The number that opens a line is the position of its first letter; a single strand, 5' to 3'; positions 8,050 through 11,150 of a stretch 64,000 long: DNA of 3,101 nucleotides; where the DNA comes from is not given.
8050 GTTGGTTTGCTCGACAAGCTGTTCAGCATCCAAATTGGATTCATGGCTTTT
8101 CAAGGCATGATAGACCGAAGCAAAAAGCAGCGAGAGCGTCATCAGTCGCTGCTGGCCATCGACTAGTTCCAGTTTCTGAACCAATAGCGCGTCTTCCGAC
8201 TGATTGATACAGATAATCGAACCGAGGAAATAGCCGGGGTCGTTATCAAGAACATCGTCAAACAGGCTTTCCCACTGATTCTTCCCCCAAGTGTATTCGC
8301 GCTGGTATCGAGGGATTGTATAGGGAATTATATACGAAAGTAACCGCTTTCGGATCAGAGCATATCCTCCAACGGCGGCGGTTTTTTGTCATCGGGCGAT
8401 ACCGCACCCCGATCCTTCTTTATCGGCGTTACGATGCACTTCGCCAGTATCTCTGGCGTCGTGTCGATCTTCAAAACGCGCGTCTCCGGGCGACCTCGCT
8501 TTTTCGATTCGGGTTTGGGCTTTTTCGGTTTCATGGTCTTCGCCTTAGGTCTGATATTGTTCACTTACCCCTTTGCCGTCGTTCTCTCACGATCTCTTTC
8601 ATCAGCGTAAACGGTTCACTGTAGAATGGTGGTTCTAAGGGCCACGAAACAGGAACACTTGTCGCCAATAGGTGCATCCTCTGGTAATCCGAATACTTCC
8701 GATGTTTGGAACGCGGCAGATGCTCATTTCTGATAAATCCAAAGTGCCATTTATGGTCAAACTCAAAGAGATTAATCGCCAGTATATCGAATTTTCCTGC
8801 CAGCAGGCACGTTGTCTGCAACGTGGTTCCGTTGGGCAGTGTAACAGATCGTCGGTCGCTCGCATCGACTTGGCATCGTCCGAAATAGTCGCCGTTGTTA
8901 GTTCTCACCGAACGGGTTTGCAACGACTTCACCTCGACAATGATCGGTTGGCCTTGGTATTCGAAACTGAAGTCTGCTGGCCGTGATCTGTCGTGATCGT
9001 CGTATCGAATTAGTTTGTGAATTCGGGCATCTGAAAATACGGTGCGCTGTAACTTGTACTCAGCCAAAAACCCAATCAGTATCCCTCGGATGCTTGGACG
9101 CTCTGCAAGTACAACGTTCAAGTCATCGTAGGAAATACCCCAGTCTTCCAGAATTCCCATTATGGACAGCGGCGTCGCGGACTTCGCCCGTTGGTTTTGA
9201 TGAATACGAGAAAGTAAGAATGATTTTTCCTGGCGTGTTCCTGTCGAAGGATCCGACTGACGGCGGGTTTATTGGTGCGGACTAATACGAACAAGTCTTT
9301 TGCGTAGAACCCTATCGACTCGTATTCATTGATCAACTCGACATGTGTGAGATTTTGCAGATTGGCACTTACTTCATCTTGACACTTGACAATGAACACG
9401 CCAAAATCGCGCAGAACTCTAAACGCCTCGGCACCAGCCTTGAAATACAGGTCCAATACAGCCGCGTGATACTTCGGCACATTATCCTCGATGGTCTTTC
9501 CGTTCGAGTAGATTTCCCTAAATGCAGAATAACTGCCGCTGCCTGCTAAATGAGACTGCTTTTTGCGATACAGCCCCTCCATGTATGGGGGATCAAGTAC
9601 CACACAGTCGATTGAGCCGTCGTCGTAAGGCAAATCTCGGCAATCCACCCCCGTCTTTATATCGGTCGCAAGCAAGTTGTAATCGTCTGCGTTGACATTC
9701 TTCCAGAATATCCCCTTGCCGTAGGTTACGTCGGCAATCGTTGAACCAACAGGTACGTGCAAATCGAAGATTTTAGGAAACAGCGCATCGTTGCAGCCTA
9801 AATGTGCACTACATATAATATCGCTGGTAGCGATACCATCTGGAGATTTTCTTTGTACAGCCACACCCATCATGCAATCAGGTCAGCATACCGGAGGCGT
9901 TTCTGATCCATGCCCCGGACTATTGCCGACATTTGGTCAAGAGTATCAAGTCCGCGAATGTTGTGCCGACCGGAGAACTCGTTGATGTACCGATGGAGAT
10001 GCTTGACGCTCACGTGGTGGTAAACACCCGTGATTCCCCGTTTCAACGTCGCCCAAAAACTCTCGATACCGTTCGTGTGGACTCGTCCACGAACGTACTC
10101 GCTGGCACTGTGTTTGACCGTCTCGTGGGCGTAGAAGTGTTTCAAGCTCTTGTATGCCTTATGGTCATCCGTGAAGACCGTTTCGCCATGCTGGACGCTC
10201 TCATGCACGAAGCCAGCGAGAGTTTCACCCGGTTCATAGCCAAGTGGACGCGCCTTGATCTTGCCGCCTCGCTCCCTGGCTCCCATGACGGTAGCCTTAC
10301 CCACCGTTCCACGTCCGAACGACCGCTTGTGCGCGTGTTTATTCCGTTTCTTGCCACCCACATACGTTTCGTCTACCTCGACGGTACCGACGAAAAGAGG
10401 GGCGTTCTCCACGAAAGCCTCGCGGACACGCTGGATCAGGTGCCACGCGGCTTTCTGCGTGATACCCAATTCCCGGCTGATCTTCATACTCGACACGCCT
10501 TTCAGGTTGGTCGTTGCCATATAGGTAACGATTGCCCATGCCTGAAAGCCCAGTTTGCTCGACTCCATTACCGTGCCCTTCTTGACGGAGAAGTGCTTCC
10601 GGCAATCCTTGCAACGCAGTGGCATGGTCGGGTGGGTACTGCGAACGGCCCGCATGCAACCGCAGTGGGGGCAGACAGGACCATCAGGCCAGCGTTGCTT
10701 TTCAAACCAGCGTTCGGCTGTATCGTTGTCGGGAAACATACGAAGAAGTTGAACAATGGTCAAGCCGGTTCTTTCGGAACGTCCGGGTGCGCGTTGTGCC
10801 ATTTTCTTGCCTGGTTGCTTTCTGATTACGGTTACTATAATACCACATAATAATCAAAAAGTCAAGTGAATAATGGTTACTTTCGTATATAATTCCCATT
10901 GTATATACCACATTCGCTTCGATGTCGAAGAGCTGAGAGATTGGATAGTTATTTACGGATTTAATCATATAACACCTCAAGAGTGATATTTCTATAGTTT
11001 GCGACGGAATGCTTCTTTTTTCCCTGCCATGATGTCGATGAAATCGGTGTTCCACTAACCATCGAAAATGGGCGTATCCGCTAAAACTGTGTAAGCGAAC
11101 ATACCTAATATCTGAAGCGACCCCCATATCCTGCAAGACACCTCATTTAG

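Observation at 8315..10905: A 2.6-kb IS1595-family transposon carries a complete, translationally coupled type II R-M operon as cargo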

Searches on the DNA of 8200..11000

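Call 95: search_rna_families(source=window, start=8200, end=11000, threshold=evalue, max_evalue=0.1)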
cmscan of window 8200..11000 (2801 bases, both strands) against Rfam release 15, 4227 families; matches with E-value up to 0.1: 0.
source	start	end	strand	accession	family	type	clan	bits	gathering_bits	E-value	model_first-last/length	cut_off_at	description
